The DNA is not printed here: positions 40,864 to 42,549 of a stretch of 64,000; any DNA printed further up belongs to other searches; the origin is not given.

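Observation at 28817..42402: Two paralogous KaiC-like two-domain ATPases embedded in the antiporter clusters, with a conversion-like identical DNA tract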

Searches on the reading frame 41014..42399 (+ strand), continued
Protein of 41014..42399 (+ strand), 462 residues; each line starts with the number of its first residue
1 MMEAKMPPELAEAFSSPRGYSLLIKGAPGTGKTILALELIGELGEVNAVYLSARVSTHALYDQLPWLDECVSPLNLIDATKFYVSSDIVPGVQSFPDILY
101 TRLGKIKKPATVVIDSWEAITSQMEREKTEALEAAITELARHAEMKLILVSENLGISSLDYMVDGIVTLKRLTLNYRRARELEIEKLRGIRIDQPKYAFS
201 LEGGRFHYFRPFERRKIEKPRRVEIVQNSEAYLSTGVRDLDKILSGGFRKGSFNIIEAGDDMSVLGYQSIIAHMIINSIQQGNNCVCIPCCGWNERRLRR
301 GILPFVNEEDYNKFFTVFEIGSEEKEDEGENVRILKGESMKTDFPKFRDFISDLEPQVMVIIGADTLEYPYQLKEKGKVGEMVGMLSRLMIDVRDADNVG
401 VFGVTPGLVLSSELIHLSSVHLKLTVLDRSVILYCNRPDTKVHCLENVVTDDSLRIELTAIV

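Call 50: search_protein_families(library=pfam, proteins=[P0168, P0170, P0172, P0174, P0180, P0197, P0221, P0231, P0291, P0298], max_evalue=0.0001)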
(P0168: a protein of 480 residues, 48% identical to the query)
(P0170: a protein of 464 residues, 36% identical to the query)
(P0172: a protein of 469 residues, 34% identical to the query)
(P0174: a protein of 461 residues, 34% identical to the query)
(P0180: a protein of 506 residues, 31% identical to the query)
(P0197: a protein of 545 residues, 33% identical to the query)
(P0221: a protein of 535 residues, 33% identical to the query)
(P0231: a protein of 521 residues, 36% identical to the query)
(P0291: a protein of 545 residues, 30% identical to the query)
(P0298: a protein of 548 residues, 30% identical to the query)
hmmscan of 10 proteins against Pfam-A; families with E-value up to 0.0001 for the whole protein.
P0168 (480 aa): 4 families
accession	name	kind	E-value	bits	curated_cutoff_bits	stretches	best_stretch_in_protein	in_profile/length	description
PF07088.17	GvpD_P-loop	-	8.7e-20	71.9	24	1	15-183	7-187/189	GvpD gas vesicle protein, P-loop domain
PF06745.19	ATPase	-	2.4e-18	66.8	26.6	1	19-201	20-219/231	KaiC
PF20440.3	GvpD_bR2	-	2.2e-05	24.5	27.9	1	225-319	5-99/254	GvpD basic region 2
PF13191.12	AAA_16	-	4.6e-05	24.4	32.6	0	9-63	15-64/167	AAA ATPase domain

P0170 (464 aa): 8 families
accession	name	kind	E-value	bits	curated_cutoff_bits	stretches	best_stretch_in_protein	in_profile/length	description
PF07088.17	GvpD_P-loop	-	4.4e-25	89.1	24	1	14-178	5-173/189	GvpD gas vesicle protein, P-loop domain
PF06745.19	ATPase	-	1.1e-19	71.1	26.6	1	19-211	19-221/231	KaiC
PF20440.3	GvpD_bR2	-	2.1e-10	41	27.9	1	231-292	2-64/254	GvpD basic region 2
PF13401.12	AAA_22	-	5.2e-08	33.7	27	1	20-160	6-123/130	AAA domain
PF00004.35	AAA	-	1.1e-06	29.5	21.2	1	22-158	1-105/131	ATPase family associated with various cellular activities (AAA)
PF20720.3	nSTAND3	-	5.8e-06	26.5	27.2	0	22-164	20-113/155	Novel STAND NTPase 3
PF01637.24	ATPase_2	-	3.7e-05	24.1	33.2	0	8-145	9-136/225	ATPase domain predominantly from Archaea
PF13481.12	AAA_25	-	7.2e-05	22.9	27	0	18-163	32-192/195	AAA domain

P0172 (469 aa): 4 families
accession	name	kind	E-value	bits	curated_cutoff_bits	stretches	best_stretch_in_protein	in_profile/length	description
PF06745.19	ATPase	-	1e-15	58.2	26.6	1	24-211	18-219/231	KaiC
PF20440.3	GvpD_bR2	-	2.9e-15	56.9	27.9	1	232-322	1-91/254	GvpD basic region 2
PF07088.17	GvpD_P-loop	-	2.2e-14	54.2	24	1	20-194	5-188/189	GvpD gas vesicle protein, P-loop domain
PF20720.3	nSTAND3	-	9.8e-05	22.5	27.2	0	24-57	16-50/155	Novel STAND NTPase 3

P0174 (461 aa): 4 families
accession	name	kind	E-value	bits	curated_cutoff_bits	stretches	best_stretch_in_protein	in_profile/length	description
PF07088.17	GvpD_P-loop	-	1.3e-21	77.8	24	1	11-186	4-188/189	GvpD gas vesicle protein, P-loop domain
PF06745.19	ATPase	-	7.2e-20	71.8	26.6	1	16-204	19-220/231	KaiC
PF20440.3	GvpD_bR2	-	2.6e-12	47.2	27.9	1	225-292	2-69/254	GvpD basic region 2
PF13191.12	AAA_16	-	4.1e-06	27.8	32.6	1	14-151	21-166/167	AAA ATPase domain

P0180 (506 aa): 4 families
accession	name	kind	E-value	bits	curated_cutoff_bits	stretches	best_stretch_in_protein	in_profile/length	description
PF07088.17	GvpD_P-loop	-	5e-18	66.1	24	1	40-225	3-187/189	GvpD gas vesicle protein, P-loop domain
PF06745.19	ATPase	-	4.2e-13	49.6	26.6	1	46-241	18-217/231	KaiC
PF20440.3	GvpD_bR2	-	1.8e-11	44.5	27.9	1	266-506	3-254/254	GvpD basic region 2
PF13191.12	AAA_16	-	9.6e-05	23.4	32.6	0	48-113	25-88/167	AAA ATPase domain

P0197 (545 aa): 4 families
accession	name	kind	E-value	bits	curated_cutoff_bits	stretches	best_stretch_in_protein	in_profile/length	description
PF20440.3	GvpD_bR2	-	1.6e-18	67.6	27.9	1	308-545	1-254/254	GvpD basic region 2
PF06745.19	ATPase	-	6.3e-15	55.6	26.6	1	15-215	18-221/231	KaiC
PF07088.17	GvpD_P-loop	-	8e-14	52.4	24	1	10-194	4-186/189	GvpD gas vesicle protein, P-loop domain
PF12675.12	DUF3795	-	5.3e-05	24.1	22.6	0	229-288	2-82/83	Protein of unknown function (DUF3795)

P0221 (535 aa): 3 families
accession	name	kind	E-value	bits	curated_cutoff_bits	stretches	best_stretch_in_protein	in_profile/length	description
PF07088.17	GvpD_P-loop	-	1.8e-17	64.3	24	1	72-238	11-173/189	GvpD gas vesicle protein, P-loop domain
PF06745.19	ATPase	-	5.5e-16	59.1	26.6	1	71-280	19-219/231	KaiC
PF20440.3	GvpD_bR2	-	5.1e-09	36.4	27.9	0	299-369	2-72/254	GvpD basic region 2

P0231 (521 aa): 4 families
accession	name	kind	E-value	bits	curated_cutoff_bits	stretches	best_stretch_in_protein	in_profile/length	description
PF06745.19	ATPase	-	2.2e-18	66.9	26.6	1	17-197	21-220/231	KaiC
PF20440.3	GvpD_bR2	-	5.8e-13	49.4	27.9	1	284-360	2-78/254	GvpD basic region 2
PF07088.17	GvpD_P-loop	-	5.2e-09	36.7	24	1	14-175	9-184/189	GvpD gas vesicle protein, P-loop domain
PF13401.12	AAA_22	-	5.5e-06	27.2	27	1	15-125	5-99/130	AAA domain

P0291 (545 aa): 3 families
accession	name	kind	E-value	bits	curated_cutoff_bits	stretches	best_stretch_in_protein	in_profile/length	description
PF07088.17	GvpD_P-loop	-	1.1e-16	61.7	24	1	17-95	3-82/189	GvpD gas vesicle protein, P-loop domain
PF06745.19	ATPase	-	2.6e-11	43.8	26.6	1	185-287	118-222/231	KaiC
PF05729.18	NACHT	-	1.3e-05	25.5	26.7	0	27-51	3-27/167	NACHT domain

P0298 (548 aa): 3 families
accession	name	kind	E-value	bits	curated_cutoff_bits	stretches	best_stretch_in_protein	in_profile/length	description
PF07088.17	GvpD_P-loop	-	2.6e-20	73.6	24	2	24-77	2-55/189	GvpD gas vesicle protein, P-loop domain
PF06745.19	ATPase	-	4.9e-13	49.4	26.6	1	201-292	121-219/231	KaiC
PF20440.3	GvpD_bR2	-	1.2e-09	38.4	27.9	0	313-383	1-70/254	GvpD basic region 2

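Call 51: list_cluster_members(proteins=[P0168, P0169, P0170, P0172, P0174, P0180, P0197, P0221, P0291, P0298])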
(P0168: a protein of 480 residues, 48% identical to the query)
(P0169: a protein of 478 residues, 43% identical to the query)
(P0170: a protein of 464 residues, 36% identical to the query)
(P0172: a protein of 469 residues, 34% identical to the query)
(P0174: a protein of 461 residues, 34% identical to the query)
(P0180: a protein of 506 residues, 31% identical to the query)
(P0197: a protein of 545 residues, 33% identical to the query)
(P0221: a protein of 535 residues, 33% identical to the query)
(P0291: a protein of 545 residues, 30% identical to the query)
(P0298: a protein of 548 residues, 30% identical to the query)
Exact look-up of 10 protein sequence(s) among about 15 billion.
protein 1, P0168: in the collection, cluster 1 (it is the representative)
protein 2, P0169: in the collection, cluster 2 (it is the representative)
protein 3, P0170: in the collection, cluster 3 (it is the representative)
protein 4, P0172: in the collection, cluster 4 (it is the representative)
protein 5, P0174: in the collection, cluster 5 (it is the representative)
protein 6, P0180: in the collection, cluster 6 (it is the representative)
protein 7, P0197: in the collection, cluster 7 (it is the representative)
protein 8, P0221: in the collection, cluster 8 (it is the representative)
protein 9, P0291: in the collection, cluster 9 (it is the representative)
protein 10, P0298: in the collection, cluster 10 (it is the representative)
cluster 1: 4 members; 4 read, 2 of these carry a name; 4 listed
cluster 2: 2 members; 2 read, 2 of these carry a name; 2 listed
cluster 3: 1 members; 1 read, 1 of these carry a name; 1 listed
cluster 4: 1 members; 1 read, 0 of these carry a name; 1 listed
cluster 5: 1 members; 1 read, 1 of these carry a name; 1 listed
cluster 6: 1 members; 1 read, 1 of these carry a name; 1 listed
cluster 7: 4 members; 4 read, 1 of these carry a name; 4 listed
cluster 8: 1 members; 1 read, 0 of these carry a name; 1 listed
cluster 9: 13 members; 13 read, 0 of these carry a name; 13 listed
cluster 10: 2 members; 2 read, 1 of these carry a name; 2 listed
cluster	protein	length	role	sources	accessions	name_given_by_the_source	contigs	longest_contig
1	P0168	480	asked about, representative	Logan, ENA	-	-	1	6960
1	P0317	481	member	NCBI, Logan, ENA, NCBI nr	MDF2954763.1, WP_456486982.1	RAD55 family ATPase [Candidatus Alkanophaga liquidiphilum] | RecA-superfamily ATPase [Candidatus Alkanophaga liquidiphilum]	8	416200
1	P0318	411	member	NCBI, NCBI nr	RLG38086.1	MAG: hypothetical protein DRN91_03675 [Candidatus Alkanophagales archaeon]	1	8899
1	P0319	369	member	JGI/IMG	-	-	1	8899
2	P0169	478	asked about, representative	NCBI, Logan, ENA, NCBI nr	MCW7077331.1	MAG: AAA family ATPase [Candidatus Syntrophoarchaeum sp.] | AAA family ATPase [Candidatus Syntrophoarchaeum sp.]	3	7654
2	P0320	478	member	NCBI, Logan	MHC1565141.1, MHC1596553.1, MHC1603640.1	MAG: RAD55 family ATPase [Candidatus Syntropharchaeales archaeon]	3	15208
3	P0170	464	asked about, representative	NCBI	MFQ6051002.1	MAG: gas vesicle protein GvpD P-loop domain-containing protein [Candidatus ...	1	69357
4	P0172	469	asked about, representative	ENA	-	-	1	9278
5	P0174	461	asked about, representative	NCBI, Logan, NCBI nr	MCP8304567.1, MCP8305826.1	MAG: hypothetical protein H3Z50_03735 [archaeon] | hypothetical protein [archaeon]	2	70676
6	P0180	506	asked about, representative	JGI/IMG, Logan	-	KaiC/GvpD/RAD55 family RecA-like ATPase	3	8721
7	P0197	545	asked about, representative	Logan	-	-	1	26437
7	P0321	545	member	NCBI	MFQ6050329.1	MAG: gas vesicle protein GvpD basic region 2 domain-containing protein [Candidatus ...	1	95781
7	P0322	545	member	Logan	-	-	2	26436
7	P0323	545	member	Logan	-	-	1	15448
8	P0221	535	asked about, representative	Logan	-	-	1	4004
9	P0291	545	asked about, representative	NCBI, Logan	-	-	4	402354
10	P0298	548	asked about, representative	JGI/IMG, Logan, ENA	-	-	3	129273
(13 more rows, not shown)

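Call 52: find_encoding_contigs(protein=P0005, flank=10000, max_places=2)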
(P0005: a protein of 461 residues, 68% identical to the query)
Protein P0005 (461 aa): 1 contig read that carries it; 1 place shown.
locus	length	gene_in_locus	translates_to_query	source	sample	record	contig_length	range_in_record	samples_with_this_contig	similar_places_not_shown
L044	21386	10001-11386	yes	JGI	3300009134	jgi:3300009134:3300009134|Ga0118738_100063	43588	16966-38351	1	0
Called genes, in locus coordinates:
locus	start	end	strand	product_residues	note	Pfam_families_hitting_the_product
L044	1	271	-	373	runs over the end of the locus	-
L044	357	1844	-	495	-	PF00587:tRNA-synt_2b, PF03129:HGTP_anticodon, PF09180:ProRS-C_1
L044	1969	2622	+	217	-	PF01336:tRNA_anti-codon (faint)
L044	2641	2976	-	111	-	PF01588:tRNA_bind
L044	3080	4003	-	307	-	PF01757:Acyl_transf_3, PF07786:HGSNAT_cat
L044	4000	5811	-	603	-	-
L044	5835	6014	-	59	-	-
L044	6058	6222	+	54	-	PF01661:Macro (weak)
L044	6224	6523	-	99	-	PF09876:DUF2103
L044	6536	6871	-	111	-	PF06249:EutQ (weak), PF06339:Ectoine_synth (weak), PF02311:AraC_binding (weak), PF07883:Cupin_2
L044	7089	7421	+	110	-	-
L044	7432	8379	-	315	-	-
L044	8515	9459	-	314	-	-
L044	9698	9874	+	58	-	-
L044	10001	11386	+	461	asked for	PF06745:ATPase, PF07088:GvpD_P-loop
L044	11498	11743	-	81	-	-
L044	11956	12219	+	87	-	-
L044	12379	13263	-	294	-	PF00004:AAA, PF17862:AAA_lid_3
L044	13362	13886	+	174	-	-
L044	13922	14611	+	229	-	PF12225:DUF5981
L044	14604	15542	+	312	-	PF02219:MTHFR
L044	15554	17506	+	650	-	PF00890:FAD_binding_2 (weak), PF12831:FAD_oxidored, PF13450:NAD_binding_8 (weak), PF12838:Fer4_7 (weak), PF00037:Fer4 (weak), PF12797:Fer4_2 (weak), PF12838:Fer4_7, PF14697:Fer4_21, +10 more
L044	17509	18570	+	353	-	PF04422:FrhB_FdhB_N, PF04432:FrhB_FdhB_C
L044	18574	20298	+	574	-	PF00890:FAD_binding_2 (weak), PF07992:Pyr_redox_2, PF12831:FAD_oxidored (weak), PF13450:NAD_binding_8 (weak), PF12837:Fer4_6, PF12838:Fer4_7, PF14697:Fer4_21, PF13187:Fer4_9, +5 more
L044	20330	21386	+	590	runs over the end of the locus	PF07992:Pyr_redox_2, PF12837:Fer4_6 (faint), PF13237:Fer4_10 (faint), PF00037:Fer4 (faint), PF12838:Fer4_7 (weak), PF14697:Fer4_21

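Call 53: find_encoding_contigs(protein=P0013, flank=10000, max_places=2)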
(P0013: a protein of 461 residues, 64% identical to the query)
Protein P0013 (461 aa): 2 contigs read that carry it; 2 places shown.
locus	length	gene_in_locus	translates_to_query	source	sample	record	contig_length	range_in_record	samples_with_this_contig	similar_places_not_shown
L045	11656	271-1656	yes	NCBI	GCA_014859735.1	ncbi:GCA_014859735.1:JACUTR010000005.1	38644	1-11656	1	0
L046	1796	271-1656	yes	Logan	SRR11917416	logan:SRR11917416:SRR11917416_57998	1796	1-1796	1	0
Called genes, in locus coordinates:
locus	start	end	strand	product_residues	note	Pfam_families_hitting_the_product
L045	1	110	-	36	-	?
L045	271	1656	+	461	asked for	PF06745:ATPase, PF07088:GvpD_P-loop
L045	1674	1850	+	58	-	-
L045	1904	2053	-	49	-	-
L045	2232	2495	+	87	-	-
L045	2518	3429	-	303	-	PF00004:AAA, PF17862:AAA_lid_3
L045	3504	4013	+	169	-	-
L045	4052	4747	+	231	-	PF12225:DUF5981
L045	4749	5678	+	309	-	PF02219:MTHFR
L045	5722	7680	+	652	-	PF00890:FAD_binding_2 (weak), PF12831:FAD_oxidored, PF13450:NAD_binding_8 (weak), PF00037:Fer4 (weak), PF12797:Fer4_2 (weak), PF12838:Fer4_7, PF13187:Fer4_9 (weak), PF14697:Fer4_21, +10 more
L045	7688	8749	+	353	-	PF04422:FrhB_FdhB_N, PF04432:FrhB_FdhB_C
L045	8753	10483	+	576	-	PF07992:Pyr_redox_2, PF13450:NAD_binding_8 (weak), PF00037:Fer4 (weak), PF12837:Fer4_6, PF13237:Fer4_10 (weak), PF14697:Fer4_21, PF12838:Fer4_7, PF13187:Fer4_9, +1 more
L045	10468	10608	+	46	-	-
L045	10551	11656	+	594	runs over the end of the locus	PF00070:Pyr_redox (faint), PF00890:FAD_binding_2 (weak), PF07992:Pyr_redox_2, PF12831:FAD_oxidored (weak), PF13450:NAD_binding_8 (weak), PF12797:Fer4_2 (faint), PF12837:Fer4_6 (faint), PF14697:Fer4_21, +3 more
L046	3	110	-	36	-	?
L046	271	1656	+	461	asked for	PF06745:ATPase, PF07088:GvpD_P-loop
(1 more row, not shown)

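Call 54: find_encoding_contigs(protein=P0022, flank=10000, max_places=2)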
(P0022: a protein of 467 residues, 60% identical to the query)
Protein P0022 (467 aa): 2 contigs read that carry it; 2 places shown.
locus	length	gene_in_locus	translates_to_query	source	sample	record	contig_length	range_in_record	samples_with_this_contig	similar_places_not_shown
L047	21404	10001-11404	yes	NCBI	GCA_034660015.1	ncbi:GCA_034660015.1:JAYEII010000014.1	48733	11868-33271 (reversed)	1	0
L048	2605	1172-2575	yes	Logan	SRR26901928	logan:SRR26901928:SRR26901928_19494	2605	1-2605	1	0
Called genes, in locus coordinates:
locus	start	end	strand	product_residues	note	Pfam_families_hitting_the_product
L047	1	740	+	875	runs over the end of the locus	PF01074:Glyco_hydro_38N, PF09261:Alpha-mann_mid, PF07748:Glyco_hydro_38C, PF17677:Glyco_hydro38C2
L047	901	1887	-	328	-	-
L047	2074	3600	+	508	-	PF00361:Proton_antipo_M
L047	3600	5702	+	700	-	PF00662:Proton_antipo_N, PF00361:Proton_antipo_M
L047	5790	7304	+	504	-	PF00361:Proton_antipo_M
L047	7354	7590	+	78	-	-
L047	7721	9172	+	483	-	PF00361:Proton_antipo_M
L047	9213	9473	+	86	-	-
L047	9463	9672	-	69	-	-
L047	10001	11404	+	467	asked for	PF07088:GvpD_P-loop, PF06745:ATPase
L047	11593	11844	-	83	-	-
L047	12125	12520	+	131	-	PF00571:CBS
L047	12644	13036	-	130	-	PF00571:CBS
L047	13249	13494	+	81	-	-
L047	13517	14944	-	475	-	PF00571:CBS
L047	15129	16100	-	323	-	-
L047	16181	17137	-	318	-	-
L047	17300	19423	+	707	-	PF00989:PAS, PF08448:PAS_4, PF13426:PAS_9, PF00989:PAS, PF08447:PAS_3, PF13426:PAS_9, PF00512:HisKA, PF02518:HATPase_c, +2 more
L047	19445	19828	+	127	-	PF00072:Response_reg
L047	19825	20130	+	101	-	PF07381:EarA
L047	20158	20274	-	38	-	PF13366:PDDEXK_3 (weak)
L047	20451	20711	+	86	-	-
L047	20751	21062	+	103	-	PF07381:EarA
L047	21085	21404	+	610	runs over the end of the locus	PF00361:Proton_antipo_M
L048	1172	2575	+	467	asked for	PF07088:GvpD_P-loop, PF06745:ATPase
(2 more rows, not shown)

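Call 77: find_encoding_contigs(protein=P0057, flank=10000, max_places=2)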
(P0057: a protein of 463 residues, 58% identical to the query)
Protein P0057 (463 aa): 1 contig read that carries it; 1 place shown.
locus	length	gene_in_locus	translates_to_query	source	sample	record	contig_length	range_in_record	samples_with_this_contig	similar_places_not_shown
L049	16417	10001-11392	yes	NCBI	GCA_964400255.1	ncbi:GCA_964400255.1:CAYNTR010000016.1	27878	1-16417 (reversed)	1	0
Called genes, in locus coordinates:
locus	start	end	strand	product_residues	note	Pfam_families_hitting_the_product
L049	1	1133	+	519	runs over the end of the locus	PF00361:Proton_antipo_M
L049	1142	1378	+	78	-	-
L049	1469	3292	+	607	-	PF00361:Proton_antipo_M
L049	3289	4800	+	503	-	PF00361:Proton_antipo_M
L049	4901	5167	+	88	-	-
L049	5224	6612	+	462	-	PF06745:ATPase, PF07088:GvpD_P-loop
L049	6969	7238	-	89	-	-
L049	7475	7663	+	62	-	-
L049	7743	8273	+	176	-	-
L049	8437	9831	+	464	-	PF06745:ATPase, PF07088:GvpD_P-loop, PF13481:AAA_25 (faint)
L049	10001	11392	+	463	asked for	PF07088:GvpD_P-loop, PF06745:ATPase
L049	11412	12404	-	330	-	-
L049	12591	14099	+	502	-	PF00361:Proton_antipo_M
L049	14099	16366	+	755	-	PF00662:Proton_antipo_N, PF00361:Proton_antipo_M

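Call 83: search_protein_families(library=padloc, proteins=[window:41014-42399:+], max_evalue=0.01)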
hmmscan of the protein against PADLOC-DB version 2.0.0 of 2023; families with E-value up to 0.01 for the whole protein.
window:41014-42399:+ (462 aa): 3 families
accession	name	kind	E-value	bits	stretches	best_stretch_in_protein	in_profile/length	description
PDLC04140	mad8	-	8.1e-06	23.6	0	21-46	29-54/314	mads_8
PDLC02195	IetA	-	0.0079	13.5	0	20-41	138-159/395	-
PDLC02350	AbiO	-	0.0094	12.7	0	22-45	195-218/468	AbiO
